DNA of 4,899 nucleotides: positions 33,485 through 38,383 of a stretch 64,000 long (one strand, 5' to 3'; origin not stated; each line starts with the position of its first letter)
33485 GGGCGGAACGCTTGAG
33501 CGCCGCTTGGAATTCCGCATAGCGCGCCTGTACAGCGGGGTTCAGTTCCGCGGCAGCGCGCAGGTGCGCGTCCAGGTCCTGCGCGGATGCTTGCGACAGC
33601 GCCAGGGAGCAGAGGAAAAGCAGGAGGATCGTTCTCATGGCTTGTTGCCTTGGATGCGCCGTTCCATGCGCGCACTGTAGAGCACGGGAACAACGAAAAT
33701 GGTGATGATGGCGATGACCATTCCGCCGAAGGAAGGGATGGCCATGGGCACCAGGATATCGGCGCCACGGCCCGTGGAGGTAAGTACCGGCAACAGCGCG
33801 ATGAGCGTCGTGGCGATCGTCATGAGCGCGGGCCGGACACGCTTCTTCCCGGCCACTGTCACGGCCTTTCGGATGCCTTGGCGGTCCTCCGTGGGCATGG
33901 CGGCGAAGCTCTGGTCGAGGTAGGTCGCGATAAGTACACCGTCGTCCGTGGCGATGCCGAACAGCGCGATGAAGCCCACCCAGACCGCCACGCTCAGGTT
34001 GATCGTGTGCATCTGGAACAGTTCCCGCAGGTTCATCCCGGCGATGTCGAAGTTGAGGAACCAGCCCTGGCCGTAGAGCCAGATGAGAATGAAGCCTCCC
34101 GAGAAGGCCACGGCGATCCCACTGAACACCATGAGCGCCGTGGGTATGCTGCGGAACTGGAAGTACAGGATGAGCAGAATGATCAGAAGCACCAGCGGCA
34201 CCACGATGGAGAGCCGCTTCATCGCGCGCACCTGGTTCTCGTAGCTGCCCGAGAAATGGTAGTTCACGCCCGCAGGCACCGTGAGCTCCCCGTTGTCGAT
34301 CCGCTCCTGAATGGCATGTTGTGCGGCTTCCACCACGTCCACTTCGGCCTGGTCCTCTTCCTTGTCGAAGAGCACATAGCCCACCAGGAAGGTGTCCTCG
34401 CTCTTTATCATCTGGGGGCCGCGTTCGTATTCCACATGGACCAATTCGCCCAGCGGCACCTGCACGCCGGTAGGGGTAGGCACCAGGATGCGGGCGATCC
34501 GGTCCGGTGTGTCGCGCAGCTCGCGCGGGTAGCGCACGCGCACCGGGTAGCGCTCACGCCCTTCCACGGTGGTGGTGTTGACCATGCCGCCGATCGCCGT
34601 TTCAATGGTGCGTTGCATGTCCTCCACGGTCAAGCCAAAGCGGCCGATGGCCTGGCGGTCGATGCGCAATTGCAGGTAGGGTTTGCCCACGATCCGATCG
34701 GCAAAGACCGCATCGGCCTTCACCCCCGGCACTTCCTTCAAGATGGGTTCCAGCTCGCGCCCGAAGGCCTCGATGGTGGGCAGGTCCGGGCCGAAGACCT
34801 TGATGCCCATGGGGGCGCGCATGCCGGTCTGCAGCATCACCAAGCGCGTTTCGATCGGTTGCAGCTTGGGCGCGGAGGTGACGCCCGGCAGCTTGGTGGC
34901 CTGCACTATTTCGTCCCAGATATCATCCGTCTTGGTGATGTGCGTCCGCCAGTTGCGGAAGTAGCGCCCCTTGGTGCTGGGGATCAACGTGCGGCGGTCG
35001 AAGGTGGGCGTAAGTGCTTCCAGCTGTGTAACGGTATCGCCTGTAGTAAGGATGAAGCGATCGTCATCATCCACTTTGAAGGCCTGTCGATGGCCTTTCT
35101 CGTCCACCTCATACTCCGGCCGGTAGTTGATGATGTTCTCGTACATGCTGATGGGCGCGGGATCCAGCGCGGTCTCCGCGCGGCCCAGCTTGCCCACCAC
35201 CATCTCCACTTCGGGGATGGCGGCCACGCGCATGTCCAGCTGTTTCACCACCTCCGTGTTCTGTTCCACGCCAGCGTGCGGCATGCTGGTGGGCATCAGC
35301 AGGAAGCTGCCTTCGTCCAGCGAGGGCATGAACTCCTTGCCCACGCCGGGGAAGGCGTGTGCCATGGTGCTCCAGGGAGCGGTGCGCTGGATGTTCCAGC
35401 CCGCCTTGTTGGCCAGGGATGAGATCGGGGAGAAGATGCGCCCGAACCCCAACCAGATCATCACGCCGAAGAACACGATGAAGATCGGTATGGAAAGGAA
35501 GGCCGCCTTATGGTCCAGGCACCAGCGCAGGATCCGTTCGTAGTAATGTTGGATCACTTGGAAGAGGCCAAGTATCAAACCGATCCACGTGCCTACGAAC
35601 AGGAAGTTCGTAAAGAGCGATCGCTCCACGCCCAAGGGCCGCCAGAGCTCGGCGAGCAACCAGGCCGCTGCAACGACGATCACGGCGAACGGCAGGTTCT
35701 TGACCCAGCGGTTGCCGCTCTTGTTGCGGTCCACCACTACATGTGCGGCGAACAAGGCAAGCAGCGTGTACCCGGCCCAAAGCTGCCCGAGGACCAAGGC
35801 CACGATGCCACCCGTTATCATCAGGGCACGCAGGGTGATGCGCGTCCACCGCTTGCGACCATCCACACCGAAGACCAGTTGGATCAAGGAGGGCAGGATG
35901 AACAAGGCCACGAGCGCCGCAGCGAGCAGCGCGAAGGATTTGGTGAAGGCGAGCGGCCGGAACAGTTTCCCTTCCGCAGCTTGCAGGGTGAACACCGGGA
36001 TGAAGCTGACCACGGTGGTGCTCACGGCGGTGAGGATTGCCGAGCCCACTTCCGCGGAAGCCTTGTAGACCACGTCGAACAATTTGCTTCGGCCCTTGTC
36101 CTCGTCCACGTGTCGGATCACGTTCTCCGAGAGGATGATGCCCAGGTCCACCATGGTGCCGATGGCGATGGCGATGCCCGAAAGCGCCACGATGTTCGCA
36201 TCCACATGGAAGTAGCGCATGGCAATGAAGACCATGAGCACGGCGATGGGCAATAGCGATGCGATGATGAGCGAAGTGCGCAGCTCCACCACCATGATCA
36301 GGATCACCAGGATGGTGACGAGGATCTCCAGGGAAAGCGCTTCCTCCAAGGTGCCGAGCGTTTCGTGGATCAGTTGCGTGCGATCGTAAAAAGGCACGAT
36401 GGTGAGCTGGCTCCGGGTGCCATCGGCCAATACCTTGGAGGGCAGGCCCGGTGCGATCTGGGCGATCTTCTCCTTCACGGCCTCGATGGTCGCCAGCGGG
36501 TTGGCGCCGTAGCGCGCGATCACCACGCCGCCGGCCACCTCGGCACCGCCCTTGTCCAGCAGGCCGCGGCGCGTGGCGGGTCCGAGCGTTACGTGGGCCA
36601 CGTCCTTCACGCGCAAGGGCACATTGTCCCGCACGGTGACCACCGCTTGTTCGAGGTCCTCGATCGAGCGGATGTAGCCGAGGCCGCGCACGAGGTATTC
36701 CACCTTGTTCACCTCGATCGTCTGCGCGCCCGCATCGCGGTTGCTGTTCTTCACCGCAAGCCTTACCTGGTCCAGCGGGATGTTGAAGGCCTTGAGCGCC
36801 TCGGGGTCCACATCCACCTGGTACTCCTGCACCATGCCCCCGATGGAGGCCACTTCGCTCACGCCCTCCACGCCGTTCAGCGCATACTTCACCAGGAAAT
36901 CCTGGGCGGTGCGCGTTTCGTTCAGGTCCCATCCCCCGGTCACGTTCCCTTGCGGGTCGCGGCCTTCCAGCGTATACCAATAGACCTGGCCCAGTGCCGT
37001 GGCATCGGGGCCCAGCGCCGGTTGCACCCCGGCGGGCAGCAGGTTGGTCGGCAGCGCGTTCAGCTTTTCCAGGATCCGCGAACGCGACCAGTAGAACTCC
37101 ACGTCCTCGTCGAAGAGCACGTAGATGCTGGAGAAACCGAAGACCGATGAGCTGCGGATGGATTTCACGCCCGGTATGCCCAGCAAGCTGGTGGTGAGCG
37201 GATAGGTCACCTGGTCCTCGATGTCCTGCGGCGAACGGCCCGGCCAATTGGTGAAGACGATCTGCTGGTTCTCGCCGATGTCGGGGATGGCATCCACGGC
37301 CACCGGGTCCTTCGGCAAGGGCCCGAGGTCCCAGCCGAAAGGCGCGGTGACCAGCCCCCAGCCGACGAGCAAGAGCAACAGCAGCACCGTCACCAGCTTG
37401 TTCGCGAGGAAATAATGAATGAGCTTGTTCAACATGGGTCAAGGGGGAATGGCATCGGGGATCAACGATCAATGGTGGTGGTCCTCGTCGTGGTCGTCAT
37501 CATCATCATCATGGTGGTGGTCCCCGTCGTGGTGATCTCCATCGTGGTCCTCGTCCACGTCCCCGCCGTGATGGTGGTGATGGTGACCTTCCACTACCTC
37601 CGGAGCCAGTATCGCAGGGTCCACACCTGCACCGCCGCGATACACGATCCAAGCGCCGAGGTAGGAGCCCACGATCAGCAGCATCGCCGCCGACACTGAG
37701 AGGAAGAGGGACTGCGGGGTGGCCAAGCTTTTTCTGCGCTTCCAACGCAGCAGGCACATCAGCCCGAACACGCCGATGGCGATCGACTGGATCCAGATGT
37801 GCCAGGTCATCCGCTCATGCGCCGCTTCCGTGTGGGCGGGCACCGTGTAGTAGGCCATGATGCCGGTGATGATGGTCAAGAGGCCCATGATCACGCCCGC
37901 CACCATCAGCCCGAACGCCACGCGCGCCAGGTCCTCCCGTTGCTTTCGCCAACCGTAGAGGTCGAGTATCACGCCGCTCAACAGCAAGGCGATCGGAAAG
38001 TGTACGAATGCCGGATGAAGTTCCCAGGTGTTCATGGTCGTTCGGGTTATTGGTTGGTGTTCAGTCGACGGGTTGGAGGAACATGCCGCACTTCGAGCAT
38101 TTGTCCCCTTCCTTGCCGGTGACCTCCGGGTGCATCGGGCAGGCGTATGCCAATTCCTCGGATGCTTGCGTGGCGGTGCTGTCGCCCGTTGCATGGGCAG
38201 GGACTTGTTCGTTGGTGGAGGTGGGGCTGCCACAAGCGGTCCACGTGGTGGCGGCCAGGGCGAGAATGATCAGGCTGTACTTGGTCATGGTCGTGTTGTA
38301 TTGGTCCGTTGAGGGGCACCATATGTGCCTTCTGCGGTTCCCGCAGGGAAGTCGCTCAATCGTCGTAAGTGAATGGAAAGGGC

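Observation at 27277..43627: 15-kb copper/silver resistance island bracketed by direct repeats of the 3' end of hsdR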

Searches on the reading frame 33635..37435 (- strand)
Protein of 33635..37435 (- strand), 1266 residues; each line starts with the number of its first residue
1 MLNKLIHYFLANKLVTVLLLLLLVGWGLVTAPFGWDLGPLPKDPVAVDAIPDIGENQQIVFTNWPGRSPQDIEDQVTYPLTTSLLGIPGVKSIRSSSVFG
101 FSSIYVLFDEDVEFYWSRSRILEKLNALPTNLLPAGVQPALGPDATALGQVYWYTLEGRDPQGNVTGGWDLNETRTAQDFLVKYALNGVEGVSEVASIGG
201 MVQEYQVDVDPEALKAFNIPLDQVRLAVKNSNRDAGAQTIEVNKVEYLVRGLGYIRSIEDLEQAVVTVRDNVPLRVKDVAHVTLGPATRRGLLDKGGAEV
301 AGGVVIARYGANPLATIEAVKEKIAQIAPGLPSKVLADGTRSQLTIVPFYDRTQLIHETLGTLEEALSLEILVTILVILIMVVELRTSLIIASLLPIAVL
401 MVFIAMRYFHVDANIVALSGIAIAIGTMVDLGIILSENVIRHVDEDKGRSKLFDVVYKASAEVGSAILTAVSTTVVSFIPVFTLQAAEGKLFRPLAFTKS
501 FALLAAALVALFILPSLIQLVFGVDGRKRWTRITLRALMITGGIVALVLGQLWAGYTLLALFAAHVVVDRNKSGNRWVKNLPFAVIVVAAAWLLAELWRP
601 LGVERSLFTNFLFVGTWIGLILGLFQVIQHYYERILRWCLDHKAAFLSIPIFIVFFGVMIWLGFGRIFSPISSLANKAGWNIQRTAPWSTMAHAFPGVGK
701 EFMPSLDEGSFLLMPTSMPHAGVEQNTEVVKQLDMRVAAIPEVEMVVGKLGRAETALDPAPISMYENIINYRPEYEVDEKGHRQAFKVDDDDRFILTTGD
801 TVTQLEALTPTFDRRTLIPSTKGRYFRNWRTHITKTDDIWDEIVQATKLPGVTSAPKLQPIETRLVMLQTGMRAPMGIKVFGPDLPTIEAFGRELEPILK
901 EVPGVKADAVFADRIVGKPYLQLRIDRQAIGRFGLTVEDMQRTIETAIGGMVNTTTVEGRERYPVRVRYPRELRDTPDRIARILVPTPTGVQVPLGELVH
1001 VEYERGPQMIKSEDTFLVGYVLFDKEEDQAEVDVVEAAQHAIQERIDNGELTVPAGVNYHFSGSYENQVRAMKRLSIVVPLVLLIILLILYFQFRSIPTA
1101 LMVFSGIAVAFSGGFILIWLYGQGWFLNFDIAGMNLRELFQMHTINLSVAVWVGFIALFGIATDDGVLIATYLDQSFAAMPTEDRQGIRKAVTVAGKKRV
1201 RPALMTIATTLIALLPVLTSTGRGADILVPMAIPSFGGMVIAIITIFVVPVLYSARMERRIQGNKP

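Call 10: search_protein_families(library=pfam, proteins=[window:33635-37435:-], max_evalue=0.00001)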
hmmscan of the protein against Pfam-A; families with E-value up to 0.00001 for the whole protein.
window:33635-37435:- (1266 aa): 1 family
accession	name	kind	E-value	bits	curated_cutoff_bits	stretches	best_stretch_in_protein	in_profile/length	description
PF00873.25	ACR_tran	-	4.5e-173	578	28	4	7-521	3-489/1021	AcrB/AcrD/AcrF family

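Call 56: search_protein_families(library=ncbifam, proteins=[window:33635-37435:-], max_evalue=0.00001)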
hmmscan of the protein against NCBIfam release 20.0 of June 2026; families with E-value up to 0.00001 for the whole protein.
window:33635-37435:- (1266 aa): 11 families
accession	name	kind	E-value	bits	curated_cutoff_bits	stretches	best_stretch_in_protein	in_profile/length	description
TIGR00914.1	2A0601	subfamily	1.1e-226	755.1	701.45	3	1-522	1-507/1051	CusA/CzcA family heavy metal efflux RND transporter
NF033617.1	RND_permease_2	subfamily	1.2e-96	324.7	1250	2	45-517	29-483/1009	multidrug efflux RND transporter permease subunit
NF000282.2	RND_permease_1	subfamily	7.1e-73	246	1250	2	47-521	31-495/1029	multidrug efflux RND transporter permease subunit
TIGR00915.1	2A0602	subfamily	3e-64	217.4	940.35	2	46-520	31-495/1050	efflux RND transporter permease subunit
NF007798.0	PRK10503.1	equivalog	9.7e-52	175.7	1584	2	46-534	42-511/1040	MdtB/MuxB family multidrug efflux RND transporter permease subunit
NF007905.0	PRK10614.1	equivalog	1.7e-51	175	1774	2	47-521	34-489/1025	multidrug efflux RND transporter permease subunit MdtC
NF007133.0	PRK09579.1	equivalog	5.5e-50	169.9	1763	2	50-520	37-487/1017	multidrug efflux RND transporter permease subunit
NF007131.0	PRK09577.1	equivalog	2.6e-35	121.5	1768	2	47-518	32-492/1045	multidrug efflux RND transporter permease subunit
NF007842.1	PRK10555.1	equivalog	9.7e-33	113.1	1854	2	45-519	30-494/1036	multidrug efflux RND transporter permease AcrD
NF011706.2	PRK15127.1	equivalog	1.6e-30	105.7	2150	2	50-518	35-493/1049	multidrug efflux RND transporter permease subunit AcrB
NF000037.1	RND_perm_OqxB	exception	1.3e-26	92.8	2200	2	166-529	148-506/1050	multidrug efflux RND transporter permease subunit OqxB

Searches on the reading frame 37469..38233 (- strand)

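Call 11: search_protein_families(library=pfam, proteins=[window:37469-38233:-], max_evalue=0.00001)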
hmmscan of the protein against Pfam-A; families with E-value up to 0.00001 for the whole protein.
window:37469-38233:- (254 aa): 1 family
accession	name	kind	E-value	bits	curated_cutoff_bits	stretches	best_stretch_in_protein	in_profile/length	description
PF09990.14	DUF2231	-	6.4e-24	85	26.4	1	72-205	4-138/139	Predicted membrane protein (DUF2231)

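Call 56: search_protein_families(library=ncbifam, proteins=[window:37469-38233:-], max_evalue=0.00001)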
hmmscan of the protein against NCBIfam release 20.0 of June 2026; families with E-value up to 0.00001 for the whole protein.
window:37469-38233:- (254 aa): 0 families
